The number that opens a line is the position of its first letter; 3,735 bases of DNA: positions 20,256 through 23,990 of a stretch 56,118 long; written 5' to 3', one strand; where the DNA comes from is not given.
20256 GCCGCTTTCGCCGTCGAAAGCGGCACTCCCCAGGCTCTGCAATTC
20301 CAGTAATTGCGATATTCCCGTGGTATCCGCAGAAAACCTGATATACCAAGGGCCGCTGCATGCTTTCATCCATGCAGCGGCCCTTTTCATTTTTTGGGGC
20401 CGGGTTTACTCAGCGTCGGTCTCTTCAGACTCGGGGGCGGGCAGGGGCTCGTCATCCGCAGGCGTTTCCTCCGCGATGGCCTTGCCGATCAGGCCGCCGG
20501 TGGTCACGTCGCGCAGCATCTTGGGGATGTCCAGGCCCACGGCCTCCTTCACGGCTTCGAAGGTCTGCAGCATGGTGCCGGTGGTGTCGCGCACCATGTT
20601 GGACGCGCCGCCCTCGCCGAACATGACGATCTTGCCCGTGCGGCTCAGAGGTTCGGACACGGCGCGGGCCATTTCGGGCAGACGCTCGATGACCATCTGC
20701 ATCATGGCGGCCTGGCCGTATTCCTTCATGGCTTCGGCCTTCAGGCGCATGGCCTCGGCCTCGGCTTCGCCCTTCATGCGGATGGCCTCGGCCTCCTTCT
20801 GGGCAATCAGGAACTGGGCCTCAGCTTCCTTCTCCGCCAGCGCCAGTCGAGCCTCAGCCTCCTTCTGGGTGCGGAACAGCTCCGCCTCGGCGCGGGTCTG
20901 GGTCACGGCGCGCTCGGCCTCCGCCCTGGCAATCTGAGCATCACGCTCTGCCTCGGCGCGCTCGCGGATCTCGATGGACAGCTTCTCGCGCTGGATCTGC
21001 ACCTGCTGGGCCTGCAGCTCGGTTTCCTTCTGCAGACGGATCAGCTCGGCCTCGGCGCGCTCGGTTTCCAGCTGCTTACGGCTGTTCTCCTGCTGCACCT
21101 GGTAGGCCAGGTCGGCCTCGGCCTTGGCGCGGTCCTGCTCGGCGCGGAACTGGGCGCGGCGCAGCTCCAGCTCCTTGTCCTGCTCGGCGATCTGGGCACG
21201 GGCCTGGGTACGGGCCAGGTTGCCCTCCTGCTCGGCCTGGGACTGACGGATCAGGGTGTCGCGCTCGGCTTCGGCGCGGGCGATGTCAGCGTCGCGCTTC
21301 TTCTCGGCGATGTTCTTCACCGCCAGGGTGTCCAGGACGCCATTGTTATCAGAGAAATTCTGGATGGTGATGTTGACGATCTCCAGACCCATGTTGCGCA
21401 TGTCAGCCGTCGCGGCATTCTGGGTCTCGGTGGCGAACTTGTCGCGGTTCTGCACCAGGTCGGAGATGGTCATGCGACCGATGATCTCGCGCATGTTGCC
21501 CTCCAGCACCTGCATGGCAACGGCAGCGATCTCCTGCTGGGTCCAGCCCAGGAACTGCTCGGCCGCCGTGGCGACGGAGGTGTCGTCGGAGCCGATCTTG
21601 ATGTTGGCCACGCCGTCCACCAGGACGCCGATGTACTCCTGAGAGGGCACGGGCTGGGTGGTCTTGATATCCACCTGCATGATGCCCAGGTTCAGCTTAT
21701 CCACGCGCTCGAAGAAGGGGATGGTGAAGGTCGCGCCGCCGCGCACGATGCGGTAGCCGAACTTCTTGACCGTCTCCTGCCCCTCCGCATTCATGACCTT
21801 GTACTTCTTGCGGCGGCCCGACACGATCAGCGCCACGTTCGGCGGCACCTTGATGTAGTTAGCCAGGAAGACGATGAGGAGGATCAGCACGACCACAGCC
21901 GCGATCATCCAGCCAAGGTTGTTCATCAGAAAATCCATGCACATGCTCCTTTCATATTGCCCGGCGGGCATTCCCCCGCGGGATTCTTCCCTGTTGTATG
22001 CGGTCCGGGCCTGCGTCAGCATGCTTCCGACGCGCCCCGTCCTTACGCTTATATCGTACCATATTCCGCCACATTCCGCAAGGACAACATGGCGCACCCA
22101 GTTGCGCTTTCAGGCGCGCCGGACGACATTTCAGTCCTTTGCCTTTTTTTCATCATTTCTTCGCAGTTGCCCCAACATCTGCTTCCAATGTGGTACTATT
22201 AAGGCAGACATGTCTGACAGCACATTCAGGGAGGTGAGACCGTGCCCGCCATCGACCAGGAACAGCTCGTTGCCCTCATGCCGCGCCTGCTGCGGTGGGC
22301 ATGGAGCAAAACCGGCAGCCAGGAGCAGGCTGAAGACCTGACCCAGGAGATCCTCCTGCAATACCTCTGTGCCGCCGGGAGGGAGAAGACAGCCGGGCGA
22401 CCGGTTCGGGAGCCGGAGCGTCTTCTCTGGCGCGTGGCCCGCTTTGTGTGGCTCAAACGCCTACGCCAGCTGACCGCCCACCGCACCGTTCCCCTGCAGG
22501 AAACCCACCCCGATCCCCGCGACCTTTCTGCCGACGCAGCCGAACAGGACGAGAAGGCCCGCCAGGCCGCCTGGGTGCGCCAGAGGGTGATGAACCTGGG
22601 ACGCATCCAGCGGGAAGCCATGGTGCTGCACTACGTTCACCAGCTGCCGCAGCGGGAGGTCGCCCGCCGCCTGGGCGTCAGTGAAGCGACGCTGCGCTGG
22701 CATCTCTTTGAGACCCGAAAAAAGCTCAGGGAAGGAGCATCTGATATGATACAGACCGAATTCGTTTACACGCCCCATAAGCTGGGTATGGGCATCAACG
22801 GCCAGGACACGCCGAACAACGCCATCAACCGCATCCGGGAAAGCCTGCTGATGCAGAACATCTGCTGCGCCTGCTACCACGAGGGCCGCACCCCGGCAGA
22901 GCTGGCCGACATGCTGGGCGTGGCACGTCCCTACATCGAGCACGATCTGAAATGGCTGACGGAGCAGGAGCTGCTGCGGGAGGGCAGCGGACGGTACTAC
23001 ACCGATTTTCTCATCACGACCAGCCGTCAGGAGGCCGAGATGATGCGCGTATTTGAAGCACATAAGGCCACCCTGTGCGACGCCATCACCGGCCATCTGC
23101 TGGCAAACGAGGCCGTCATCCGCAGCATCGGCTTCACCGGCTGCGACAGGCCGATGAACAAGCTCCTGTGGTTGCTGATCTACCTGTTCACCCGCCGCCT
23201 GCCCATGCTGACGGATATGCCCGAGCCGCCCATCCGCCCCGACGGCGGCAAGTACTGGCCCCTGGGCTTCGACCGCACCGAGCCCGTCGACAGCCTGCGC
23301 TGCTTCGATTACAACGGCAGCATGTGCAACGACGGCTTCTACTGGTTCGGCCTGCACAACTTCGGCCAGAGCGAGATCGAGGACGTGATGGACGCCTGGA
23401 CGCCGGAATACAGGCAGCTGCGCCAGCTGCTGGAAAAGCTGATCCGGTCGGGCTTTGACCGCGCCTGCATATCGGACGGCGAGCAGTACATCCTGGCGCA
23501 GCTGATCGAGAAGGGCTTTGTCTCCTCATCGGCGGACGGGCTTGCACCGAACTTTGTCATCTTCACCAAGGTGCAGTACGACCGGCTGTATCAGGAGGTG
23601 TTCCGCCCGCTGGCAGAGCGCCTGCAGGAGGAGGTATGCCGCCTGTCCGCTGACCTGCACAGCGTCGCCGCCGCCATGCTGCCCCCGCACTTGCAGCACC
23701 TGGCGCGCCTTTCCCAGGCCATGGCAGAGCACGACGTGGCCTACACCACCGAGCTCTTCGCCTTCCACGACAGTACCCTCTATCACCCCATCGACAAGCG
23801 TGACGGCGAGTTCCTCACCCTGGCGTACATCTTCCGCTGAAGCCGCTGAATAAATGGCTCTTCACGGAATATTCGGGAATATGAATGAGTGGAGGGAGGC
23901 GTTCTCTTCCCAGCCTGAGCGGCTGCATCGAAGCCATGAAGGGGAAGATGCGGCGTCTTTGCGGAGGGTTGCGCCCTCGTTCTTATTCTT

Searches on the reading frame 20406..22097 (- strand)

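Call 49: search_protein_families(library=pfam, proteins=[window:20406-22097:-], max_evalue=0.0001)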
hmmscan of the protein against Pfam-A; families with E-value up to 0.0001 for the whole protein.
window:20406-22097:- (563 aa): 2 families
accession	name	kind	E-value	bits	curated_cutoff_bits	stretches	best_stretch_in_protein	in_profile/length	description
PF01145.31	Band_7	-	1.8e-25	90.5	23.6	1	83-279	2-176/176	SPFH domain / Band 7 family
PF15975.10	Flot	-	1.3e-08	35.4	27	1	424-508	1-89/124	Flotillin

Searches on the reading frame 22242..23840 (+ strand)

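Call 49: search_protein_families(library=pfam, proteins=[window:22242-23840:+], max_evalue=0.0001)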
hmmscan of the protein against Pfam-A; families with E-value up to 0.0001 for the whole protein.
window:22242-23840:+ (532 aa): 6 families
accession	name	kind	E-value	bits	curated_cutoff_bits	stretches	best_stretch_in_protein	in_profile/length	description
PF08281.18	Sigma70_r4_2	-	3.5e-11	43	25.7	1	112-162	4-54/54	Sigma-70, region 4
PF04545.22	Sigma70_r4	-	1.2e-09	38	24.1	1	122-164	8-50/50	Sigma-70, region 4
PF13384.12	HTH_23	-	8.8e-06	25.8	24.6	0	124-153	7-37/50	Homeodomain-like domain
PF12840.13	HTH_20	-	1.5e-05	25.3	27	0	212-246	15-49/51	Helix-turn-helix domain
PF13412.12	HTH_24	-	3.5e-05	23.7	21.9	0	135-155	18-38/48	Winged helix-turn-helix DNA-binding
PF04542.20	Sigma70_r2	-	4e-05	23.8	24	0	12-77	5-68/71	Sigma-70 region 2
